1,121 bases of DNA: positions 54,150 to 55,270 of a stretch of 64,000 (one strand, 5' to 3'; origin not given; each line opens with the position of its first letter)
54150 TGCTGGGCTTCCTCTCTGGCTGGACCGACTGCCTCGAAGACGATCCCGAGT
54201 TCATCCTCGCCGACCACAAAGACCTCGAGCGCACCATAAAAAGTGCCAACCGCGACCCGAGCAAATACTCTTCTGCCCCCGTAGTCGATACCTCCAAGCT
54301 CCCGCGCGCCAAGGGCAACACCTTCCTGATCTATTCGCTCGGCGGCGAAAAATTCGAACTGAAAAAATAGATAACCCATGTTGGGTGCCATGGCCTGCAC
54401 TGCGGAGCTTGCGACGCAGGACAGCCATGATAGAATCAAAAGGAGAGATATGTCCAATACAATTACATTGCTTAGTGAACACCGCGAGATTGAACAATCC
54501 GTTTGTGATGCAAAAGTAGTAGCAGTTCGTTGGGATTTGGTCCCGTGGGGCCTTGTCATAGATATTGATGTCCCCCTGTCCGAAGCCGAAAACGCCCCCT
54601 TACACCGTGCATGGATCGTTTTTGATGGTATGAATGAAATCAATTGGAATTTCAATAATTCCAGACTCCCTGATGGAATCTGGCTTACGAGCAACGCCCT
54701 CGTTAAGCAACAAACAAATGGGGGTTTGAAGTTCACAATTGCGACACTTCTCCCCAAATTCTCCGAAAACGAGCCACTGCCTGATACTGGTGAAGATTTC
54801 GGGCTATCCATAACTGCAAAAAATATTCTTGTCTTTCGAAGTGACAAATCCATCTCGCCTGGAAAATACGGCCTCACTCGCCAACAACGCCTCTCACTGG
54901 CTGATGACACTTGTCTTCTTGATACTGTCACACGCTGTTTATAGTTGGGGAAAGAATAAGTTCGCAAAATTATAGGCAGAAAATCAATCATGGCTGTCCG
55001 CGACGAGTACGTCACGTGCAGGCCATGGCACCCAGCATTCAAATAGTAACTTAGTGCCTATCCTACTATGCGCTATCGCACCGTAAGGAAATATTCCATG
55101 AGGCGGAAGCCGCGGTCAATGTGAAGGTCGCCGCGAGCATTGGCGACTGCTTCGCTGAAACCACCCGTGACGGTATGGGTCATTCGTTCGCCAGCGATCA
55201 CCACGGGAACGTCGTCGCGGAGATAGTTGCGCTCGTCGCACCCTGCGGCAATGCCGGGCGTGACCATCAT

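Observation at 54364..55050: Low-GC single-ORF cassette bracketed by ~50-bp inverted repeats and a ~10-bp direct repeat, wedged between two convergent core genes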

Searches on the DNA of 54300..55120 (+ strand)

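Call 60: search_rna_families(source=window, start=54300, end=55120, threshold=evalue, max_evalue=5)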
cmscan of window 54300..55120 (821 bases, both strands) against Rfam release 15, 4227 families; matches with E-value up to 5: 0.
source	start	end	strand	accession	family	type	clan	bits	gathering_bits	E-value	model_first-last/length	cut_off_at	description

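Call 66: build_rna_model(alignment_id=A6, structure=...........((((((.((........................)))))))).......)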
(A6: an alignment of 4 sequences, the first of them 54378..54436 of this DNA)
Model R1 built from alignment A6 (4 sequences, 59 columns); structure: as given.
model positions 57; base pairs 8; branch points 0; effective number of sequences 4; information 0.943 bits per position. Calibrated on 0.2 Mb of random sequence (short: E-values are rough).
structure used (alignment columns):
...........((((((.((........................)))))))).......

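Call 67: search_with_rna_model(model_id=R1, source=window, filters=off, max_evalue=10)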
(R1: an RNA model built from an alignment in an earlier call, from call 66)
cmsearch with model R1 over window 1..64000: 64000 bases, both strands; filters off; matches with E-value up to 10: 20.
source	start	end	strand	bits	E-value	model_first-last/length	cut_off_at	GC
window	54982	55038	-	72.2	8.4e-15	1-57/57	no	0.58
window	54378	54436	+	71.3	1.3e-14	1-57/57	no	0.58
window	1509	1552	+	13.5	0.26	1-57/57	no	0.59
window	27092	27114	+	10.3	1.4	13-49/57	no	0.52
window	42403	42431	-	9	2.8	1-57/57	no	0.59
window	48833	48853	+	8.6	3.5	1-57/57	no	0.52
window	43228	43244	-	8.1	4.6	1-57/57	no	0.53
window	3585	3625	-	8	4.9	1-57/57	no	0.37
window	6885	6920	+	7.4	6.6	15-47/57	no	0.64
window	34551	34573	-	7.2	7.1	1-57/57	no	0.52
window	1848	1875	+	7.2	7.2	17-45/57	no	0.75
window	58813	58859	+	7.2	7.2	1-57/57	no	0.64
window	47255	47279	+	7.1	7.8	1-57/57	no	0.52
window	14319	14355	+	7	8.1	1-57/57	no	0.7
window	37179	37217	-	6.8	9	1-57/57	no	0.38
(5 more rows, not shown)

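Call 68: search_with_rna_model(model_id=R1, sources=[L017, L112, L113, L115, L021, L022, L023, L024, L025, L026, L027, L028, L029, L030, L031, L034, L035, L042, L043, L044, L047, L048, L050, L052, L059, L061, L064, L070, L072, L073, L079, L081, L084, L102, L103, L104, L105, L106, L107, L108, L109, L110, L111], max_evalue=1)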
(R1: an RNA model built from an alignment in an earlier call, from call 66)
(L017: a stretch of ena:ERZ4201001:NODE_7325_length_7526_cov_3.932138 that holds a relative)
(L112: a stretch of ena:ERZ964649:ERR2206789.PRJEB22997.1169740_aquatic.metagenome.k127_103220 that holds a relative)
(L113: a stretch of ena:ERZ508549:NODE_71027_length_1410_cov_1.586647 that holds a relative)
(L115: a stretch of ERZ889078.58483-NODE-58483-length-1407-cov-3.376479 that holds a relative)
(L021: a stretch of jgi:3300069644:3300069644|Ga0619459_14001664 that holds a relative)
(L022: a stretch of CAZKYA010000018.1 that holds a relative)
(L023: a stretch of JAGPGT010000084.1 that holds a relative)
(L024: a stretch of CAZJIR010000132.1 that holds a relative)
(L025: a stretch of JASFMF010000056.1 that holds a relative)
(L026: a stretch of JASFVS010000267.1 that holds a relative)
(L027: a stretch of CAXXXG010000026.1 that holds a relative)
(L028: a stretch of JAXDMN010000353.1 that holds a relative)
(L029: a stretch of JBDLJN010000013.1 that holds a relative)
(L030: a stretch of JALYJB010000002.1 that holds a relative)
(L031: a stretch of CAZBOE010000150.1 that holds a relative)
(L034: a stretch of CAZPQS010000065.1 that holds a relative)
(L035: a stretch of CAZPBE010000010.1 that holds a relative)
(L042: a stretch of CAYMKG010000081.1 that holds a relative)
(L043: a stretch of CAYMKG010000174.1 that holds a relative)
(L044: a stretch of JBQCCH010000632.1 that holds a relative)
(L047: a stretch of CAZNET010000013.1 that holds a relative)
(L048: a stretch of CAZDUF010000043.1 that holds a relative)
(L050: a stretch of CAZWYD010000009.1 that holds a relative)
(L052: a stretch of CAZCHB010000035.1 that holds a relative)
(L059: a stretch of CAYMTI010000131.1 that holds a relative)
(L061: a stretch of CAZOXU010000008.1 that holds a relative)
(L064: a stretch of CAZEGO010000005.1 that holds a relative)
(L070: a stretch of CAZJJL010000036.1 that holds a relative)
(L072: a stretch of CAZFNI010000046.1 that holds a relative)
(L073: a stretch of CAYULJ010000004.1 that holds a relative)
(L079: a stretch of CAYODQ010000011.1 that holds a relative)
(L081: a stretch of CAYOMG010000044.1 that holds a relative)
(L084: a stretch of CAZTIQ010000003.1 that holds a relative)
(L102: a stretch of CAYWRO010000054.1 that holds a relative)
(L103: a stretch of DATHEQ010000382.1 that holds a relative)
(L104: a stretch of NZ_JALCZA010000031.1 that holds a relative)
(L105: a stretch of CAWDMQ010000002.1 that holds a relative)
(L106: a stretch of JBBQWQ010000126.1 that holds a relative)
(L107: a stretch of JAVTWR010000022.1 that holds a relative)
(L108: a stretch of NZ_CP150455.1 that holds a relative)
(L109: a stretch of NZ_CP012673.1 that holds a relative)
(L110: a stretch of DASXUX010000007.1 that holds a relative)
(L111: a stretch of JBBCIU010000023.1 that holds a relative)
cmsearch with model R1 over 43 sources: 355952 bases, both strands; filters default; matches with E-value up to 1: 4.
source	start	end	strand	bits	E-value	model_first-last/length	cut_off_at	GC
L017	2276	2332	-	72.2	4.6e-14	1-57/57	no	0.58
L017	1672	1730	+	71.3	7.4e-14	1-57/57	no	0.58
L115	1015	1069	-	64.8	2.4e-12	1-57/57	no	0.58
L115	921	972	-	52.7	1.4e-09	1-57/57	no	0.62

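Call 90: search_dna_similar(query=window:54371-54445:+, collection=plasmids, mode=distant, max_evalue=1, max_rows=10)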
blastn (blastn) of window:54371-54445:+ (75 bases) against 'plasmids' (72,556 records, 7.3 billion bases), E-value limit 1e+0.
No match.

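Call 91: search_dna_similar(query=window:54371-55050:+, collection=phages, mode=distant, max_evalue=0.01, max_rows=10)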
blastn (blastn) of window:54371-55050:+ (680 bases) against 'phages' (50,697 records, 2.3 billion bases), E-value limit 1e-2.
No match.
